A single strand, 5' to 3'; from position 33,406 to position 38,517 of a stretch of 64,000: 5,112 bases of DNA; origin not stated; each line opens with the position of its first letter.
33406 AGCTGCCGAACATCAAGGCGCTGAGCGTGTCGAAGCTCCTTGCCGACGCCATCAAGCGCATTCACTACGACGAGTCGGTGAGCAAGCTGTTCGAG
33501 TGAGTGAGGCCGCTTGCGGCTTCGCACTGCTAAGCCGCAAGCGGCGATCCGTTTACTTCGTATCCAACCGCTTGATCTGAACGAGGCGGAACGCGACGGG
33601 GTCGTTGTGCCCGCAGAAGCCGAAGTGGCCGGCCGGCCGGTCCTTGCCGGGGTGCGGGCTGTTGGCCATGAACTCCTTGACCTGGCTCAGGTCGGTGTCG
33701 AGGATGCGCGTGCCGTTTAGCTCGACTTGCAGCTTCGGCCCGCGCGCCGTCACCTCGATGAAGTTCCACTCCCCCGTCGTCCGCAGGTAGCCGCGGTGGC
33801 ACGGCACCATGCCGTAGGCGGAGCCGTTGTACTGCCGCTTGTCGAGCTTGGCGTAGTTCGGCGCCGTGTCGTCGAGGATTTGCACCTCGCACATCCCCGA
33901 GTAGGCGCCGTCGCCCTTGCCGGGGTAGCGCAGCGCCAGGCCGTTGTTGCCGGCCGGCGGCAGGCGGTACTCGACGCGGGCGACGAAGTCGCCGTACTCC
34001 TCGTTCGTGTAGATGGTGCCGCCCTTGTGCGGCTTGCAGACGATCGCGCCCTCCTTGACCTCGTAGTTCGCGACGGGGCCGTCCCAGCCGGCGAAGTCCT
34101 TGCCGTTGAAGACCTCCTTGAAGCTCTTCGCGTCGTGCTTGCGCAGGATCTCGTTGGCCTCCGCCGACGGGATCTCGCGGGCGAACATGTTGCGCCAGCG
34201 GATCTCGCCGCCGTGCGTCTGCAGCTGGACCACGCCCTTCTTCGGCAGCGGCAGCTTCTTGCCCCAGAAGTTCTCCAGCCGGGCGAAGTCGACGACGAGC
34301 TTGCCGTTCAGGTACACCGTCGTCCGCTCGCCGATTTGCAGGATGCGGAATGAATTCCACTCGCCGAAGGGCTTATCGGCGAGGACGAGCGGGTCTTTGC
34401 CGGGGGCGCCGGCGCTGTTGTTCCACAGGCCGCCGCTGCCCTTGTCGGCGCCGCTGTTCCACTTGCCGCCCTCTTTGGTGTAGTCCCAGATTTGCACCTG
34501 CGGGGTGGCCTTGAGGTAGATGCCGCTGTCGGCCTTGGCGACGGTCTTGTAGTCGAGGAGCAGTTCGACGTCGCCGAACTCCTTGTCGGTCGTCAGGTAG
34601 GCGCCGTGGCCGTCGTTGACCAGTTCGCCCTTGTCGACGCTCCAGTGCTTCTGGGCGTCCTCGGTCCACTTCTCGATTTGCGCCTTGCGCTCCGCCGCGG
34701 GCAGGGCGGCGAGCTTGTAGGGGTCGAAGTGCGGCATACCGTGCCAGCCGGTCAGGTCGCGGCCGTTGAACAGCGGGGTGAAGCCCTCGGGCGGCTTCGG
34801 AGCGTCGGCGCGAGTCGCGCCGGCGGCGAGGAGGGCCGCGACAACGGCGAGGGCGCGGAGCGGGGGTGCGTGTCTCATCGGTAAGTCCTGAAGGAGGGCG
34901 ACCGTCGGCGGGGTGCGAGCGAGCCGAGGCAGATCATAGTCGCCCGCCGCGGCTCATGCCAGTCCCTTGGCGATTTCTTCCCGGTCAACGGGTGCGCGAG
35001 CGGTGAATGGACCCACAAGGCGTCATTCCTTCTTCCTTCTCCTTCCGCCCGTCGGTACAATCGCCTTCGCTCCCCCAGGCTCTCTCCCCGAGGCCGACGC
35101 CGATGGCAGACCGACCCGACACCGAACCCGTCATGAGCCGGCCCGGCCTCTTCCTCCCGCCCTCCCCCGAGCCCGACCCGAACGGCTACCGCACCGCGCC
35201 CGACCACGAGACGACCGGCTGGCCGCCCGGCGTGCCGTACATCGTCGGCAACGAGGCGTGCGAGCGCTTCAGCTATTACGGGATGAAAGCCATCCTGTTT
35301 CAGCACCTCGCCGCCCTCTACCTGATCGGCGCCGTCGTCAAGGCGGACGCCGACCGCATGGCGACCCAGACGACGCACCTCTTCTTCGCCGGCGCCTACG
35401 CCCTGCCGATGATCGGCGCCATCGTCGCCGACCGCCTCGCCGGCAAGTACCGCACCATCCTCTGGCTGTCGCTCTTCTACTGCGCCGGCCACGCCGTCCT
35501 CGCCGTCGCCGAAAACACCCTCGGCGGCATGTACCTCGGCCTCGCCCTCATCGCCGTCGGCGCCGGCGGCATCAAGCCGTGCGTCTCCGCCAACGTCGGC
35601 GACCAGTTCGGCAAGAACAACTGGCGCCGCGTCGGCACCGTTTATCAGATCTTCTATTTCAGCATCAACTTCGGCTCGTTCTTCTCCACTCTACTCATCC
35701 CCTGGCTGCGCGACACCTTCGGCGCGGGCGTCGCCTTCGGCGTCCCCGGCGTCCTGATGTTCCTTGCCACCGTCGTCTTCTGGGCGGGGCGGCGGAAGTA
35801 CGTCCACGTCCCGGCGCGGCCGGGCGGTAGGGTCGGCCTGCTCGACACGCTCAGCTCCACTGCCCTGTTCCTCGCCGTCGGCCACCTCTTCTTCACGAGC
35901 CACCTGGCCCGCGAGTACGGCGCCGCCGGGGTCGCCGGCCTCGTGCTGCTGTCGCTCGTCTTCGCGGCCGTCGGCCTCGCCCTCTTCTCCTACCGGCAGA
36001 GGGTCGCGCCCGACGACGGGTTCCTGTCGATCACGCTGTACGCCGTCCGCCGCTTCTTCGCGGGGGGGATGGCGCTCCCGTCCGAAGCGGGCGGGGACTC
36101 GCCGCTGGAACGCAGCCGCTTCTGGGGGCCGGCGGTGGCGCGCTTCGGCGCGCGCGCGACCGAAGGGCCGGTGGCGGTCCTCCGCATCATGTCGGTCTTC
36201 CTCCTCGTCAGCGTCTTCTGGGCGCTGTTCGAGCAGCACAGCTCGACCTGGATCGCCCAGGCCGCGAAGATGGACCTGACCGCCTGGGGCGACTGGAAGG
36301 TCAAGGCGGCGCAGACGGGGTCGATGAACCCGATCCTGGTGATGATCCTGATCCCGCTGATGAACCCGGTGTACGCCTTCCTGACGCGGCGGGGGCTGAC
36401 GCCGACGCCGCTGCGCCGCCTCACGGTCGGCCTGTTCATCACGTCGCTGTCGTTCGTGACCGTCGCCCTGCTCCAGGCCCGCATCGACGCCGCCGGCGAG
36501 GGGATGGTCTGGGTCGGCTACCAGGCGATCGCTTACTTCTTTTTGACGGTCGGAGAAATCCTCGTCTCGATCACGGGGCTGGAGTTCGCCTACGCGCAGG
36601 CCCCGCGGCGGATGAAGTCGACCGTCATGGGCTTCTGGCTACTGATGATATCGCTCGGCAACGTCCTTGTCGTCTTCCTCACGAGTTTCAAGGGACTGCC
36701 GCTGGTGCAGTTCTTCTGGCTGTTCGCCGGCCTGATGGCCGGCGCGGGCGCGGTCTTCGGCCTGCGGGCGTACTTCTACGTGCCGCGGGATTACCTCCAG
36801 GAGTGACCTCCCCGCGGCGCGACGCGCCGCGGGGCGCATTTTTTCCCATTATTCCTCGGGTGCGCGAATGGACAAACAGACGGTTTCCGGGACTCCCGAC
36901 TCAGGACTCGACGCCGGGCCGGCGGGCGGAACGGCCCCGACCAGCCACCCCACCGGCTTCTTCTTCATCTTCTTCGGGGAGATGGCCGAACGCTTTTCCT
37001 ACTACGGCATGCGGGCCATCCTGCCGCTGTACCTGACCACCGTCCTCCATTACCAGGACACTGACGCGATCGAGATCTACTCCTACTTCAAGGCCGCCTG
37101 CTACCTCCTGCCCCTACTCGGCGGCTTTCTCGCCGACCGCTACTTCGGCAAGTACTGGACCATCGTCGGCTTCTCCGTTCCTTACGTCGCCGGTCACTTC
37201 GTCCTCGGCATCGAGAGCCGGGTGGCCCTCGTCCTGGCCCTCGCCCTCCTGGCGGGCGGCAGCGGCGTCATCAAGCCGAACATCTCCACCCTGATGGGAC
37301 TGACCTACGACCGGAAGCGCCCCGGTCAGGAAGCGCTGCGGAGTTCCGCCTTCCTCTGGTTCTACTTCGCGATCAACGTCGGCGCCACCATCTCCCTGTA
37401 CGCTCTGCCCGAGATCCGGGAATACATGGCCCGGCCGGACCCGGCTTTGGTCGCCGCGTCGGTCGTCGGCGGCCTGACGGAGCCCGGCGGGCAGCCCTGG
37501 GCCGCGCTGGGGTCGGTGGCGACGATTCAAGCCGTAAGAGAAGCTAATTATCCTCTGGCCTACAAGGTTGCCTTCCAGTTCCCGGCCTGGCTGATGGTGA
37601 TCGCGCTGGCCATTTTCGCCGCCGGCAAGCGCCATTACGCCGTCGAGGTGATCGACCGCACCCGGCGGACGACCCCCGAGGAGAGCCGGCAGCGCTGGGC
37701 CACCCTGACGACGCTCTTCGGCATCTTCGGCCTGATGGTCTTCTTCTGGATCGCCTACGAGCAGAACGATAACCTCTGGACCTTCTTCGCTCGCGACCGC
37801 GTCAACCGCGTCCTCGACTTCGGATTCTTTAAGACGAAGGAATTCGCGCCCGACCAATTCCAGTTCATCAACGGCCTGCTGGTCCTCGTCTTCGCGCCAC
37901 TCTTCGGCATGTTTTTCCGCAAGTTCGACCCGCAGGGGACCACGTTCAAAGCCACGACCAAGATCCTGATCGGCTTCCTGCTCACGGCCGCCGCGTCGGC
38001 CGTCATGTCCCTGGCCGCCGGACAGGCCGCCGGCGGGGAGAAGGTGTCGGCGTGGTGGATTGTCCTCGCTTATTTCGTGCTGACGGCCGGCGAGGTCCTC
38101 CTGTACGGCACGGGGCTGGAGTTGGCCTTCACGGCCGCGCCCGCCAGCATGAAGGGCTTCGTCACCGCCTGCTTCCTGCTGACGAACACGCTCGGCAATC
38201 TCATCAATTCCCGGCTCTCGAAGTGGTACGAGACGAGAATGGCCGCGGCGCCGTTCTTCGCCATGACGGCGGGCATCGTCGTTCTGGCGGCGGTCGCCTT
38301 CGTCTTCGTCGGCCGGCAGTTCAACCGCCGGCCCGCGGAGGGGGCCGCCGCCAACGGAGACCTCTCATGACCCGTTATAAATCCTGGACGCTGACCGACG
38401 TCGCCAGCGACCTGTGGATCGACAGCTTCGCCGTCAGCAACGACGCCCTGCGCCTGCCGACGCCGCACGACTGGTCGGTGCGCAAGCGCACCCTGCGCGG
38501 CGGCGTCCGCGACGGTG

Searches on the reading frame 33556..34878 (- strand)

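Call 73: search_protein_families(library=pfam, proteins=[window:33556-34878:-], max_evalue=0.00001)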
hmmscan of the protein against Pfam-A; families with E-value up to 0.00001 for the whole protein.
window:33556-34878:- (441 aa): 1 family
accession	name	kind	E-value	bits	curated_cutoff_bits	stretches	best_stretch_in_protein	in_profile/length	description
PF06439.18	3keto-disac_hyd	-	1.1e-74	250.9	26.8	2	32-231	1-184/187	3-keto-disaccharide hydrolase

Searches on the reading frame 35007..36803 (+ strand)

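Call 73: search_protein_families(library=pfam, proteins=[window:35007-36803:+], max_evalue=0.00001)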
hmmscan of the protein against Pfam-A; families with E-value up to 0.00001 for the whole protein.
window:35007-36803:+ (599 aa): 2 families
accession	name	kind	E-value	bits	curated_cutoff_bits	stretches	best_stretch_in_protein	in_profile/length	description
PF00854.27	PTR2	-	3.6e-74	250.4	27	2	148-270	1-130/392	POT family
PF07690.21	MFS_1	-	6e-10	39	33.4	1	125-554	40-345/347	Major Facilitator Superfamily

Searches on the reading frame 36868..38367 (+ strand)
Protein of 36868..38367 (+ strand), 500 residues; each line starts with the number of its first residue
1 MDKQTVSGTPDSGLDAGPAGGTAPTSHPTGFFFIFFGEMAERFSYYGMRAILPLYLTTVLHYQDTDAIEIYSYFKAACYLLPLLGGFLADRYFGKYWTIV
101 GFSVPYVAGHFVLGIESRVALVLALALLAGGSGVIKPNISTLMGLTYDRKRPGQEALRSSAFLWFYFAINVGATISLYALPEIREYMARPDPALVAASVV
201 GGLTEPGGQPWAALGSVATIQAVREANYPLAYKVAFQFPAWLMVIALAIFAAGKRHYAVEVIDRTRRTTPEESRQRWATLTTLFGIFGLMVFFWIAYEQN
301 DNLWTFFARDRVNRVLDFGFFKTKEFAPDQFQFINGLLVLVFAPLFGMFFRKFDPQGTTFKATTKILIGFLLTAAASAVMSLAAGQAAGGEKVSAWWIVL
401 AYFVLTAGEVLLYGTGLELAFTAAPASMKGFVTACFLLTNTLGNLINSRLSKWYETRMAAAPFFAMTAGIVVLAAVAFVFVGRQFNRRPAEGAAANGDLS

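Call 73: search_protein_families(library=pfam, proteins=[window:36868-38367:+], max_evalue=0.00001)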
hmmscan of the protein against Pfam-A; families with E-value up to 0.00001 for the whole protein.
window:36868-38367:+ (500 aa): 2 families
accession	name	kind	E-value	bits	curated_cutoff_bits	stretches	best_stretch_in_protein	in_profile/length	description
PF00854.27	PTR2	-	3.1e-55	188.1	27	2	279-456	200-381/392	POT family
PF07690.21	MFS_1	-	6.6e-10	38.9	33.4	1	34-446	1-345/347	Major Facilitator Superfamily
